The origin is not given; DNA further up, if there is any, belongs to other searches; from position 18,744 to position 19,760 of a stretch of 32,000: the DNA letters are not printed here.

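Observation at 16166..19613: Uncharacterised three-gene cassette: small acidic protein, Rad50-like hook ATPase with Cys4 ribbon, and DUF3223/HNH-like protein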

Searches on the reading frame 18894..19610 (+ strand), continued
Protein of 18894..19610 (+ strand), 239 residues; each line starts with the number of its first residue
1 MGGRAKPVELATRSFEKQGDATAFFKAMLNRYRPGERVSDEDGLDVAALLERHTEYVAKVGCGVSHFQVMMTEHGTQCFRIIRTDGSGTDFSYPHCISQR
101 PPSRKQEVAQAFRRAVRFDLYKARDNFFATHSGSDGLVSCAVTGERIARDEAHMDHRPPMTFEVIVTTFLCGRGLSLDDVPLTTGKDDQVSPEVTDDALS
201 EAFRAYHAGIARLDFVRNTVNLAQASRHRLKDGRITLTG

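Call 38: search_protein_families(library=padloc, max_evalue=0.001, proteins=[L001:5545-7893:+, L034:7191-9875:-, L021:11299-13500:-, L018:13-990:+, L018:990-2753:+, L035:8566-9906:+, L035:10881-12989:-, L017:2590-5346:+])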
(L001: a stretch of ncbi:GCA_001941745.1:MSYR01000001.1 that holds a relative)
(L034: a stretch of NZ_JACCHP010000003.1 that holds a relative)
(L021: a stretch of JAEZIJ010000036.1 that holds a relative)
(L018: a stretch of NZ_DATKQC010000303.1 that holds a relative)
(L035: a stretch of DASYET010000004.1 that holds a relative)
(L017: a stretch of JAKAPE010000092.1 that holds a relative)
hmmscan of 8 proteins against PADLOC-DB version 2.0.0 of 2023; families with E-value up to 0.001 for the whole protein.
L001:5545-7893:+ (783 aa): 21 families
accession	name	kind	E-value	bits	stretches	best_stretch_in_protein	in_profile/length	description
PDLC04890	PDC-S06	-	4.2e-273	906.3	1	30-760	2-727/732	-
PDLC04886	PDC-S06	-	2.8e-154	513.7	1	30-756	2-723/727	-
PDLC04897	PDC-S06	-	1.2e-63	213.8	1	45-755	16-723/727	-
PDLC04894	PDC-S06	-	3.4e-55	185.9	1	46-719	22-699/740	-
PDLC04887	PDC-S06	-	1.8e-54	183.6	2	91-717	91-742/790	-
PDLC04896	PDC-S06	-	4e-34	116.3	1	40-719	16-691/732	-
PDLC04898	PDC-S06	-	2.9e-24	83.4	1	274-716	271-710/752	-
PDLC03859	LmuB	-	6.5e-18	63.3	2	119-614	187-594/611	-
PDLC02360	PrrC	-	1.9e-13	48.2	1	491-717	106-318/372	PrrC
PDLC04135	mad3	-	1.9e-12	45.4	1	30-608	2-326/374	mads_3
PDLC04889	PDC-S06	-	3.9e-12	43.5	2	392-618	279-495/693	-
PDLC04891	PDC-S06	-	1e-10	38.7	1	286-620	377-700/858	-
PDLC04893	PDC-S06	-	3e-10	37.1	1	288-626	377-705/862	-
PDLC02980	AriA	-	6.5e-10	37.4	1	54-151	1-117/304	-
PDLC03865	LmuB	-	2.2e-09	34.1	1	120-494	352-673/1007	-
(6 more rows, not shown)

L034:7191-9875:- (894 aa): 18 families
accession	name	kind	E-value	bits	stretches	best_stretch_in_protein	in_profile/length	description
PDLC04891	PDC-S06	-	6.7e-161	535.6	1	11-875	7-857/858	-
PDLC04893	PDC-S06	-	1.2e-122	409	1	11-875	8-860/862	-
PDLC04888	PDC-S06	-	4.6e-50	168.6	2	536-865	523-843/851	-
PDLC04892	PDC-S06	-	7e-44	148.3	2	358-864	341-839/843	-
PDLC04895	PDC-S06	-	4.1e-16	56.6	1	637-714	559-640/784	-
PDLC04886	PDC-S06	-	1.3e-12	45.3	1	664-723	530-590/727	-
PDLC04135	mad3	-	3e-11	41.5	1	537-712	215-331/374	mads_3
PDLC04894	PDC-S06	-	1.5e-10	38.3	1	636-711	500-578/740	-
PDLC04890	PDC-S06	-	3.6e-09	33.8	1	666-713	529-583/732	-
PDLC02360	PrrC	-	2.8e-08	31.2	1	663-745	171-250/372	PrrC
PDLC04896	PDC-S06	-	2.9e-08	30.8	1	627-713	486-575/732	-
PDLC02980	AriA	-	1.2e-07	30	1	634-703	232-299/304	-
PDLC03859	LmuB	-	6e-07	27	0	393-709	332-585/611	-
PDLC04898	PDC-S06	-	6.9e-07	26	0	379-434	275-327/752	-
PDLC04887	PDC-S06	-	2.1e-06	24.6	0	631-707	538-620/790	-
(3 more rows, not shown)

L021:11299-13500:- (733 aa): 2 families
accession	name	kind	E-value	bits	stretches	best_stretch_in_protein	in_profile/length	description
PDLC05023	PDC-S46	-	1.2e-281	934.6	1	2-719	3-718/719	-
PDLC04140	mad8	-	1.2e-05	23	0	223-484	100-232/314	mads_8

L018:13-990:+ (326 aa): 58 families (the best 25 are shown)
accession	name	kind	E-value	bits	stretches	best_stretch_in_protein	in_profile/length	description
PDLC00073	GajA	-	3.5e-138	460.1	1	1-324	261-587/589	AAA ATPase domain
PDLC00100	GajA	-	8.5e-100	333.2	2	98-323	387-617/619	AAA ATPase domain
PDLC00096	GajA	-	1.5e-54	183.8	2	1-207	274-457/630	AAA ATPase domain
PDLC00064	GajA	-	6.4e-52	175.1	2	1-211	112-300/464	AAA ATPase domain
PDLC00071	GajA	-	3.4e-51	172.7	2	1-214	259-445/588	AAA ATPase domain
PDLC00091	GajA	-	9.2e-49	164.8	1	1-323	279-619/627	AAA ATPase domain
PDLC00070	GajA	-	4.2e-45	152.4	2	7-208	282-452/596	AAA ATPase domain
PDLC00099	GajA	-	1.8e-37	127.7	1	1-208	285-463/626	AAA ATPase domain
PDLC00069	GajA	-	6.8e-34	115.3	1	16-209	335-507/687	AAA ATPase domain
PDLC00080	GajA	-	4.6e-33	112.8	1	1-207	277-454/622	AAA ATPase domain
PDLC00101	GajA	-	1.5e-32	111.2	2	1-207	259-438/632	AAA ATPase domain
PDLC00083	GajA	-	4.8e-30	102.5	1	3-206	278-474/639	AAA ATPase domain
PDLC00077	GajA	-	1.9e-29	100.7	1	14-321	332-612/616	AAA ATPase domain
PDLC00092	GajA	-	2.6e-28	96.9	1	17-323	313-601/604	AAA ATPase domain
PDLC00093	GajA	-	1.6e-23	81.3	1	13-154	379-517/736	AAA ATPase domain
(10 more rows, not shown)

L018:990-2753:+ (588 aa): 46 families (the best 25 are shown)
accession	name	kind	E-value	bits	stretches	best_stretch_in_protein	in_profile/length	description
PDLC00112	GajB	-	2.8e-195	648.3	1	4-582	7-575/581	UrvD helicase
PDLC00136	GajB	-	3.7e-118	393.9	1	4-585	6-568/570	UrvD helicase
PDLC00149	GajB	-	2.7e-113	377.4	1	5-580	8-569/577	UrvD helicase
PDLC00138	GajB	-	1.1e-54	184.1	1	3-567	4-570/581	UrvD helicase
PDLC00129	GajB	-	4.2e-54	182.2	2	162-567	179-576/594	UrvD helicase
PDLC00106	GajB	-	3.8e-41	139.3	1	2-576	2-563/577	UrvD helicase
PDLC00130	GajB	-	1.5e-36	123.9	2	1-351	1-345/589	UrvD helicase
PDLC00123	GajB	-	5.3e-35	119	3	203-298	169-263/540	UrvD helicase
PDLC00117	GajB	-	1.2e-31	107.9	3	158-290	169-298/604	UrvD helicase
PDLC00119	GajB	-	1.4e-29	101.5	2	205-299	213-304/565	UrvD helicase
PDLC00145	GajB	-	1.2e-28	98.2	1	2-409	1-393/572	UrvD helicase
PDLC00142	GajB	-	1.5e-28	97.6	2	164-295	170-300/583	UrvD helicase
PDLC00131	GajB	-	1.6e-27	94.8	2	6-110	27-132/647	UrvD helicase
PDLC00132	GajB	-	2.1e-25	87.4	3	185-297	192-302/625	UrvD helicase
PDLC00127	GajB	-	3.6e-24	83.2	2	204-306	195-301/594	UrvD helicase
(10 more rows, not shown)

L035:8566-9906:+ (447 aa): 0 families

L035:10881-12989:- (702 aa): 0 families

L017:2590-5346:+ (919 aa): 20 families
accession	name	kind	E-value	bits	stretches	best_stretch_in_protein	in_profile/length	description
PDLC03598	REase_MTase_IIG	-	2.1e-253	841.3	1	4-905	6-908/912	Type IIG restriction enzyme-methyltransferase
PDLC03627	REase_MTase_IIG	-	6.6e-55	184.4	1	171-845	229-946/1136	Type IIG restriction enzyme-methyltransferase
PDLC03599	REase_MTase_IIG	-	1.1e-49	167.2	2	170-449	182-468/959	Type IIG restriction enzyme-methyltransferase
PDLC02643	DrmMI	-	2.6e-28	96.4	1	462-882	848-1271/1347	DrmMI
PDLC02644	DrmMI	-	1.3e-15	54.5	1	462-683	360-577/988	DrmMI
PDLC02646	DrmMI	-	6.2e-12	42.5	1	465-848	264-665/792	DrmMI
PDLC04134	mad2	-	2.7e-09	34.4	1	172-404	161-329/492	mads_2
PDLC02529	PglX|PglXI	-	1.1e-06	24.7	1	343-499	226-373/1189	PglX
PDLC02521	PglX|PglXI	-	2.7e-05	20.3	1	341-410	304-371/1174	PglX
PDLC03630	REase_MTase_IIG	-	3.6e-05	19.8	1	289-409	359-467/1100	Type IIG restriction enzyme-methyltransferase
PDLC02525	PglX|PglXI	-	7e-05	19.6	1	344-410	283-347/607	PglX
PDLC03600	REase_MTase_IIG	-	7.3e-05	18.9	1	345-411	301-365/1205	Type IIG restriction enzyme-methyltransferase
PDLC02535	PglX|PglXI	-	9.6e-05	19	1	341-431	293-387/731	PglX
PDLC02626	DrmD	-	0.00011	19.6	1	783-856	13-85/276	DrmD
PDLC02523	PglX|PglXI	-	0.00014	17.8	0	345-380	331-366/1428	PglX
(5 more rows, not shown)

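Call 55: search_protein_families(library=pfam, max_evalue=1, proteins=[L001:5545-7893:+, L034:7191-9875:-])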
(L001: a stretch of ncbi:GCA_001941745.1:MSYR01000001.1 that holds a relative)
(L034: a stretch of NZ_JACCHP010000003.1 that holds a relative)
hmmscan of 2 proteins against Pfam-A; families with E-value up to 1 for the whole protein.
L001:5545-7893:+ (783 aa): 19 families
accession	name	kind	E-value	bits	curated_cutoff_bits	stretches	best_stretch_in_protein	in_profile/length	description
PF13166.12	AAA_13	-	1.9e-181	605.8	36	1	39-743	3-713/713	AAA domain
PF13304.12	AAA_21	-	4.8e-09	37.2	27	2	447-607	220-301/304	AAA domain, putative AbiEii toxin, Type IV TA system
PF02463.25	SMC_N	-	0.00018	21.4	40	1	31-69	3-41/220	RecF/RecN/SMC N terminal domain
PF13476.12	AAA_23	-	0.00035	21.7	27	1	33-68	2-35/201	AAA domain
PF00005.33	ABC_tran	-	0.00058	20.9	25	1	53-120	12-79/137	ABC transporter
PF21825.2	crAss001_48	-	0.00063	20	24.8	1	127-168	4-45/61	crAss001_48 related protein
PF06015.17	Chordopox_A30L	-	0.0099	16.1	25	1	374-421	17-66/71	Chordopoxvirus A30L protein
PF13555.12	AAA_29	-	0.01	16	27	1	32-68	3-38/61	P-loop containing region of AAA domain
PF13238.12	AAA_18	-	0.059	14.3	29.4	1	56-88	2-25/128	AAA domain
PF11793.14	FANCL_C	-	0.08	13.7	27.3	1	277-300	43-66/69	FANCL C-terminal domain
PF10186.14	ATG14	-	0.094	12.2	33.2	1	404-483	18-107/347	Vacuolar sorting 38 and autophagy-related subunit 14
PF05659.16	RPW8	-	0.1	12.7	30.4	1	448-495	7-54/139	Arabidopsis broad-spectrum mildew resistance protein RPW8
PF16740.10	SKA2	-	0.15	12.4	30.1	0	119-146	39-66/110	Spindle and kinetochore-associated protein 2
PF21774.3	NagJ_C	-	0.35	12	28.3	0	121-152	17-48/114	Hyaluronidase post-catalytic domain-like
PF21037.2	CCDC138_cc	-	0.41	11.1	27.1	1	126-149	2-25/59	Coiled-coil-domain-containing protein 138, coiled-coil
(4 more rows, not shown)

L034:7191-9875:- (894 aa): 9 families
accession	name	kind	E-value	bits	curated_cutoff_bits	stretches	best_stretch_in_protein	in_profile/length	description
PF13166.12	AAA_13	-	9.8e-15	54.7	36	2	634-712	494-579/713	AAA domain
PF13304.12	AAA_21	-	1.1e-07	32.7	27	1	634-703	232-299/304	AAA domain, putative AbiEii toxin, Type IV TA system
PF02463.25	SMC_N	-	4.7e-06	26.6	40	1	483-709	135-204/220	RecF/RecN/SMC N terminal domain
PF13476.12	AAA_23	-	0.0026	18.8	27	1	96-118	12-33/201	AAA domain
PF00005.33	ABC_tran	-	0.0033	18.5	25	0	628-660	96-129/137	ABC transporter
PF04423.19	Rad50_zn_hook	-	0.0083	16.4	24.3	1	392-410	19-37/52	Rad50 zinc hook motif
PF13555.12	AAA_29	-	0.013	15.7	27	1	96-118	14-36/61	P-loop containing region of AAA domain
PF22667.2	Lon_lid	-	0.12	12.5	27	1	368-386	16-34/57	Lon protease AAA+ ATPase lid domain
PF24551.1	SH3_Rv0428c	-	0.17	12.4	27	1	149-167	5-23/55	Probable histone acetyltransferase Rv0428c SH3 domain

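Call 59: search_protein_families(library=pfam, max_evalue=0.01, proteins=[L020:7392-10001:+])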
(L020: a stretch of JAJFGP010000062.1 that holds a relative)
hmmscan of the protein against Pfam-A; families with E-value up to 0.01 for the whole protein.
L020:7392-10001:+ (870 aa): 4 families
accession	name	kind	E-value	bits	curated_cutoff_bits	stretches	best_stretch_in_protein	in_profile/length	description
PF24391.1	HD-CE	-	3.9e-52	178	27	1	55-317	1-262/263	HD-CE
PF13589.12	HATPase_c_3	-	5.4e-08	33.4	25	1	384-499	4-97/137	Histidine kinase-, DNA gyrase B-, and HSP90-like ATPase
PF02518.31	HATPase_c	-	6.6e-05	23.8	26.4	1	386-483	9-80/111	Histidine kinase-, DNA gyrase B-, and HSP90-like ATPase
PF25794.1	SACS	-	0.0096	16.2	32.8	0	471-489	97-115/247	Sacsin domain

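Call 66: fold_search(model_id=the predicted structure, library=viral)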
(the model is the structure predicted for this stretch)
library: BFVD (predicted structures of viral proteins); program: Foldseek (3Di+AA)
matches with E <= 10: 486; with E <= 0.001: 3
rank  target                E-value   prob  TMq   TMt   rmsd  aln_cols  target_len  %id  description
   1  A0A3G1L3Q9            3.2e-10  1.00  0.39  0.37  13.8       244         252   18  Uncharacterized protein [Synechococcus phage S-CBWM1]
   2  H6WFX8                2.6e-07  1.00  0.43  0.52   9.1       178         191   19  Uncharacterized protein [Cyanophage S-TIM5]
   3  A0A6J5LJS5            5.7e-05  1.00  0.41  0.45  17.1       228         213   16  Uncharacterized protein [uncultured Caudovirales phage]
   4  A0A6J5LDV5            2.0e-01  0.15  0.14  0.22  15.3       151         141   14  HNHc domain containing protein [uncultured Caudovirales phage]
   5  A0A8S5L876            2.7e-01  0.15  0.12  0.21  13.8       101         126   15  NinG recombination protein [Siphoviridae sp. ctzpQ31]
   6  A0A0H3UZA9            2.8e-01  0.16  0.25  0.12  13.3       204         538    8  (no name in the UniProt tables at hand)
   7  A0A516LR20            3.5e-01  0.14  0.14  0.23  13.7       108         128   13  (no name in the UniProt tables at hand)
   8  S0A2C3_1              4.0e-01  0.08  0.16  0.05  13.0       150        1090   11  Structural protein [Cellulophaga phage phi14:2]
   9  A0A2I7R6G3            4.5e-01  0.20  0.21  0.22  11.9       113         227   21  (no name in the UniProt tables at hand)
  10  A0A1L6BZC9            5.3e-01  0.04  0.16  0.17  19.9       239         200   15  (no name in the UniProt tables at hand)
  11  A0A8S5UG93            5.6e-01  0.13  0.14  0.20  10.8        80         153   18  Lysis protein [Myoviridae sp. ctshb19]
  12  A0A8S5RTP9            5.9e-01  0.08  0.12  0.11  13.8       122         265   11  Recombination protein [Caudovirales sp. gcode 4]
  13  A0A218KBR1            5.9e-01  0.05  0.12  0.10  16.4       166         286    8  Uncharacterized protein [Bacillus phage PBC2]
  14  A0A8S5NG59            6.3e-01  0.28  0.13  0.17   7.8        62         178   21  Uncharacterized protein [Siphoviridae sp. ctHEr2]
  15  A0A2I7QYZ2            6.7e-01  0.11  0.15  0.16  14.1       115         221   17  (no name in the UniProt tables at hand)
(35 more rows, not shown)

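Call 74: search_protein_families(library=padloc, max_evalue=0.00001, proteins=[L020:7392-10001:+])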
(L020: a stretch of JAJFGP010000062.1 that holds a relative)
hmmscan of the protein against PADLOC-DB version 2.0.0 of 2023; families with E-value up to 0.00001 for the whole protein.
L020:7392-10001:+ (870 aa): 0 families

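Call 84: find_related_loci(query=A1, collection=viral_contigs, flank=5000)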
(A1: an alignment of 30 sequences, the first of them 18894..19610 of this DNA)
Query A1 (239 aa) in viral_contigs; peptide patterns used: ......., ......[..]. (x = any residue, [..] = any of these).
69 stretches matched a pattern; 15 encode a relative of the query (tblastn E <= 1e-3); 15 distinct loci.
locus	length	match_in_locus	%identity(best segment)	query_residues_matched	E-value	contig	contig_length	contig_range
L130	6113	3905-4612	72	3-238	2e-119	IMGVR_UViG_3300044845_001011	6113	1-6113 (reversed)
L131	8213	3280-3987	72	3-238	2e-119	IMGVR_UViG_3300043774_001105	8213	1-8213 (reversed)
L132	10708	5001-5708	72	3-238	3e-119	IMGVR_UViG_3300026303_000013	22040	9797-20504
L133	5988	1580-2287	72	3-238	5e-119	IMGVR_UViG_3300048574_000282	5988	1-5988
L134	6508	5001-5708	72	3-238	3e-119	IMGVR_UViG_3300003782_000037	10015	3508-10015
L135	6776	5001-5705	72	4-238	6e-119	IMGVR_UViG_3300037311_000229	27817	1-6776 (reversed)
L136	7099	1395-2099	72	4-238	6e-119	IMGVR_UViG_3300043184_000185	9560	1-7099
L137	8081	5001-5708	69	3-238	4e-118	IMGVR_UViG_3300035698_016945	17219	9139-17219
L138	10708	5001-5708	71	3-238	9e-118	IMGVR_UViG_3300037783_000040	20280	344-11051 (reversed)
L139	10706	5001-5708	71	3-238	3e-117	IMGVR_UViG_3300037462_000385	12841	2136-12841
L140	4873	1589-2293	69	4-238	2e-117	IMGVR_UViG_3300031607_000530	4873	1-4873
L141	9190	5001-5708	71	3-238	2e-116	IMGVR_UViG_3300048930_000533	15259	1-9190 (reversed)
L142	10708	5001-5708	70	3-238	4e-116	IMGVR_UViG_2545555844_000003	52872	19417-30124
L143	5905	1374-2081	70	3-238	4e-116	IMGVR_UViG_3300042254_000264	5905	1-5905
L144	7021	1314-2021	70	3-238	3e-115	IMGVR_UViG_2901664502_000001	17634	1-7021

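Call 91: search_dna_similar(query=window:18894-19610:+, collection=phages, mode=protein, max_rows=25, max_evalue=0.001)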
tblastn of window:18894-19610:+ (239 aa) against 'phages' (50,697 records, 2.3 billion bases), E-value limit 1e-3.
Records with a match: 1; places in all: 1; records where one place covers at least 80% of the query: 1.
Best place of each record, by identity: <60% 1.
By first word of the organism name: Sinorhizobium 1.
By host as written in the record: Sinorhizobium meliloti 1.
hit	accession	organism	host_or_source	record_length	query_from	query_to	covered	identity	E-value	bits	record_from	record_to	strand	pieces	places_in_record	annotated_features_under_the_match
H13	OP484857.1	Sinorhizobium phage AP-16-3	Sinorhizobium meliloti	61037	9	213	86%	33.5%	2e-20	95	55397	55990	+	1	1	hypothetical protein (x2)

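Call 92: get_annotated_region(hit=H13, flank=5500)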
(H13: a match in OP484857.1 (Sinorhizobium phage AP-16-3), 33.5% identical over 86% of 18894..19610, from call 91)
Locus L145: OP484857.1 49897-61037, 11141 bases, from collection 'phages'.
description: Sinorhizobium phage AP-16-3, complete genome.
organism: Sinorhizobium phage AP-16-3 (NCBI taxid 2985443)
taxonomy: Viruses; Duplodnaviria; Heunggongvirae; Uroviricota; Caudoviricetes
host: Sinorhizobium meliloti; source: -; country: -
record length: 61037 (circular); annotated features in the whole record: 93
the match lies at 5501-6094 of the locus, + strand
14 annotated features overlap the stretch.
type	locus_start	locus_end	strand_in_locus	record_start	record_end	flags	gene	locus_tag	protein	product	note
CDS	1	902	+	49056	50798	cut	-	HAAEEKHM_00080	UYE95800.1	hypothetical protein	-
CDS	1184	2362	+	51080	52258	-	-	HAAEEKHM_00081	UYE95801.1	hypothetical protein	-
CDS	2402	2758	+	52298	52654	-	-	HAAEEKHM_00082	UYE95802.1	hypothetical protein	-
CDS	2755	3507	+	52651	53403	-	-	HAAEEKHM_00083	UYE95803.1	hypothetical protein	-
CDS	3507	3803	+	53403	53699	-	-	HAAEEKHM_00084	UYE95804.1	hypothetical protein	-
CDS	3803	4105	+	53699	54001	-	-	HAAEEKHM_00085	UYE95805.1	hypothetical protein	-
CDS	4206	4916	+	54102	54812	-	-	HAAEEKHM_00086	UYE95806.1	hypothetical protein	-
CDS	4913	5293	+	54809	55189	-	-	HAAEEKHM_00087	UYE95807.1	hypothetical protein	-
CDS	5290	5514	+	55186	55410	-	-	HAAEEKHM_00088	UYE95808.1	hypothetical protein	-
CDS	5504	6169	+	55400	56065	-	-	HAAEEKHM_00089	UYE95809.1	hypothetical protein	-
CDS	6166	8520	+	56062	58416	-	-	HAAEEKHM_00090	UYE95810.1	hypothetical protein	-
CDS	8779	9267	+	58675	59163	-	-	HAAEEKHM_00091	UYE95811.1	hypothetical protein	-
CDS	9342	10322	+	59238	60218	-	-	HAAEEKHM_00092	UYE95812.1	hypothetical protein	-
CDS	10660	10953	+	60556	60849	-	-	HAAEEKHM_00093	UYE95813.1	hypothetical protein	-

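Call 93: search_dna_similar(query=window:18894-19610:+, collection=plasmids, mode=protein, max_rows=40, rows=spread, max_evalue=0.00001)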
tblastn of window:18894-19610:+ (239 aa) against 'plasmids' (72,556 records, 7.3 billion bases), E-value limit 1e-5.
Records with a match: 41; places in all: 42; records where one place covers at least 80% of the query: 27.
Best place of each record, by identity: 95-99% 1; 90-95% 2; 80-90% 1; <60% 37.
By first word of the organism name: Streptomyces 8; Agrobacterium 6; Bradyrhizobium 4; Rhizobium 4; Variovorax 4; Sulfitobacter 3; Ensifer 2; Methylorubrum 1; Erythrobacteraceae 1; Azospirillum 1; and 7 more.
By predicted mobility (MOB-suite, as given by PLSDB): non-mobilizable 19; conjugative 13; mobilizable 9.
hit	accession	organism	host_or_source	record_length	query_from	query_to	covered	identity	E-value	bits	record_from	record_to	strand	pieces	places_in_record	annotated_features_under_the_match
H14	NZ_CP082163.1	Bradyrhizobium sp. 195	Acmispon strigosus,cell culture,root ...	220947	1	239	100%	97.5%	4e-155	483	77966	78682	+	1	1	DCL family protein | AAA family ATPase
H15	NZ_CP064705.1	Bradyrhizobium sp. 155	Acmispon strigosus,cell culture,root ...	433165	1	130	54%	91.5%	8e-74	250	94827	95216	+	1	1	none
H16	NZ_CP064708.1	Bradyrhizobium sp. 131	Acmispon strigosus,cell culture,root ...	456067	1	126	53%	92.1%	6e-72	244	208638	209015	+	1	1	DCL family protein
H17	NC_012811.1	Methylorubrum extorquens AM1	-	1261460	5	230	95%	38.7%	1e-31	129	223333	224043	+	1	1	none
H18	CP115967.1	Erythrobacteraceae bacterium WH01K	-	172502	2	222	92%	37.0%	5e-28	118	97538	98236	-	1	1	DCL family protein | AAA family ATPase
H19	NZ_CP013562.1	Rhizobium phaseoli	Phaseolus vulgaris,Whole ...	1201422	4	224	92%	36.3%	1e-21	100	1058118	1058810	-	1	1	record has no annotation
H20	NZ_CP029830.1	Azospirillum ramasamyi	single cell,Cow dung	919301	8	224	91%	36.2%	9e-36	140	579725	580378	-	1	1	DCL family protein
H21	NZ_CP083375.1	Ensifer canadensis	Melilotus albus,Cell Culture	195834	4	224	92%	34.6%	2e-20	97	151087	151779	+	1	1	DCL family protein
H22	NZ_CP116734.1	Agrobacterium tumefaciens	Gaillardia,cell culture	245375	1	216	90%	35.4%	2e-28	119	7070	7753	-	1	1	DCL family protein | DEAD/DEAH box helicase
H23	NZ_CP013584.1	Rhizobium phaseoli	Phaseolus vulgaris,Whole ...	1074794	5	217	89%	34.8%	2e-22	102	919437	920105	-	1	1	record has no annotation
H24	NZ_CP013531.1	Rhizobium phaseoli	Phaseolus vulgaris,Whole ...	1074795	5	217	89%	34.8%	2e-22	102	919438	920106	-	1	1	record has no annotation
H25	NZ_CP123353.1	Agrobacterium pusense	laboratory contaminant from a culture ...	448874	5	216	89%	35.0%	1e-25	112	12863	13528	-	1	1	DCL family protein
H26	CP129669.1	Agrobacterium tumefaciens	Metal working fluids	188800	5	216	89%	34.5%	1e-26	114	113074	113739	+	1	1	DCL family protein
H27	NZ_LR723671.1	Pseudorhizobium flavum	Paddy soil under the long-term ...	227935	5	216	89%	34.4%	6e-26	112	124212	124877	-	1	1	DCL family protein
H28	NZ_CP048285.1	Rhizobium leguminosarum bv. viciae 248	Fava bean,whole organism,nodules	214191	5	216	89%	33.9%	6e-21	98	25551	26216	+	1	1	DCL family protein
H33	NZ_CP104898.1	Bartonella sp. HY406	pure-culture,feces of bat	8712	5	230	95%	31.4%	4e-27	115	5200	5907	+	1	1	DCL family protein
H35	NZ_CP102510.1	Streptomyces sp. NBC_00162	bacterial isolate,soil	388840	15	221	87%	32.5%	6e-20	95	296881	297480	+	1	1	DCL family protein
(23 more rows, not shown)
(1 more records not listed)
